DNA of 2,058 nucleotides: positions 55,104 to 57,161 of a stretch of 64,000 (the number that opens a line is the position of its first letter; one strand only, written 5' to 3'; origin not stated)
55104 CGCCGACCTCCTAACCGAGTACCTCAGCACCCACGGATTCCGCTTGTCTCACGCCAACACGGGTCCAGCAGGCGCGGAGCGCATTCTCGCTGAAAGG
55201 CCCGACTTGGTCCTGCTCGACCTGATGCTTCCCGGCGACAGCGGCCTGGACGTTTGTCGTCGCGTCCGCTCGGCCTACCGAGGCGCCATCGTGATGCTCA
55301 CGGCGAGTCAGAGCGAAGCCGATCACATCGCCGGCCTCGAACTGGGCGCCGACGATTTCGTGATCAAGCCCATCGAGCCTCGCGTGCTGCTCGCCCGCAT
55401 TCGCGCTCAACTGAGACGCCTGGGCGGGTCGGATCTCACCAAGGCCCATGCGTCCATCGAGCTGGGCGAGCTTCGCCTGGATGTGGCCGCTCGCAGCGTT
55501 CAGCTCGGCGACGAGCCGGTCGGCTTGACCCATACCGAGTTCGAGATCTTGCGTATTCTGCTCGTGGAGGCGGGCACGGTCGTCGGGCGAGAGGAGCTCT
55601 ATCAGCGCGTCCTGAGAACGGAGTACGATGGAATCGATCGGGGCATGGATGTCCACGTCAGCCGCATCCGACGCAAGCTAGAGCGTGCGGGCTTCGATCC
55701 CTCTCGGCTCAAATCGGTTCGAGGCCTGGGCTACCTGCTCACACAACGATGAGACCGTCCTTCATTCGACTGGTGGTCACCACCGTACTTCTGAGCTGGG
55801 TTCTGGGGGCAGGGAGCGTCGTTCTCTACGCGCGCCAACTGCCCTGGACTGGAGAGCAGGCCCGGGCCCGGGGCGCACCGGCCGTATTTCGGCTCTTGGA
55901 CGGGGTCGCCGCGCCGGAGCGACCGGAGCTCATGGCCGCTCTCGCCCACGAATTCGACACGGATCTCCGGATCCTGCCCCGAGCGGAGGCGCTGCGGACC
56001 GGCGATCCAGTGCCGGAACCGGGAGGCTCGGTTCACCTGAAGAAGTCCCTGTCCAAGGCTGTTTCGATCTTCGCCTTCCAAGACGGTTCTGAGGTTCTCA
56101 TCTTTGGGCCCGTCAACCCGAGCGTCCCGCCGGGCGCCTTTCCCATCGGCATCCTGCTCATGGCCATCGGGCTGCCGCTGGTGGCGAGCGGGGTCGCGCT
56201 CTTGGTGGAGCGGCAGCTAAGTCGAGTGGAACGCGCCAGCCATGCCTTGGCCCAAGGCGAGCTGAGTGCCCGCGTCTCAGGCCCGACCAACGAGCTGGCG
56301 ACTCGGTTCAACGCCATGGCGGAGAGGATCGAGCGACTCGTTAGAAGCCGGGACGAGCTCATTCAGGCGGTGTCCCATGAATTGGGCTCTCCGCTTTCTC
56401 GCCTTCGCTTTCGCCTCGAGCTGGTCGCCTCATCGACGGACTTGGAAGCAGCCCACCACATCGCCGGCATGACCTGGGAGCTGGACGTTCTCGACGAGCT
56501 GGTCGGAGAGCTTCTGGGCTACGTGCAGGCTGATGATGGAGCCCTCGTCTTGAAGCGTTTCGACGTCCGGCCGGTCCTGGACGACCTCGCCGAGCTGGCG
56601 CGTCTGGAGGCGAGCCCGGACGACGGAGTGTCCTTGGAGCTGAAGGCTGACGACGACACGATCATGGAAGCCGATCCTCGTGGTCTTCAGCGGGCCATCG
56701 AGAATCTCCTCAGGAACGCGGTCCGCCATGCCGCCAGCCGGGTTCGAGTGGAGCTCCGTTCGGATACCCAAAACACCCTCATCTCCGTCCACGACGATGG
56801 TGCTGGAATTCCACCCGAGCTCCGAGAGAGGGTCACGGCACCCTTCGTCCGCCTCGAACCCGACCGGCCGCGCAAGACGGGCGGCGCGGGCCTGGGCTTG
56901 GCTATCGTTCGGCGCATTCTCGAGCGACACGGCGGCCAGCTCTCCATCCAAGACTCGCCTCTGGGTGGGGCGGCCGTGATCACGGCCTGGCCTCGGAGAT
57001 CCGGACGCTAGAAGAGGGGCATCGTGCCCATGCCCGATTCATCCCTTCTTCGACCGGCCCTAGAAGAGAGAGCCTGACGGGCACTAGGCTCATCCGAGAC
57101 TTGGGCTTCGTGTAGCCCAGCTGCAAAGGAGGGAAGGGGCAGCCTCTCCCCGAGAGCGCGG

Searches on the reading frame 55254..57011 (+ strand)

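Call 60: search_protein_families(library=pfam, max_evalue=0.0001, proteins=[window:55254-57011:+])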
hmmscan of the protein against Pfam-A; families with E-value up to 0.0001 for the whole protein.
window:55254-57011:+ (585 aa): 3 families
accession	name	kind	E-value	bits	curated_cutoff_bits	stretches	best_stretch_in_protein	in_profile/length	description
PF02518.31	HATPase_c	-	5.7e-26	91.6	26.4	1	474-580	2-108/111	Histidine kinase-, DNA gyrase B-, and HSP90-like ATPase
PF00512.31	HisKA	-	5.8e-06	26.7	26.9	1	366-429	2-66/66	His Kinase A (phospho-acceptor) domain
PF13581.12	HATPase_c_2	-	2.3e-05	24.8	27.4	1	481-557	35-110/127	Histidine kinase-like ATPase domain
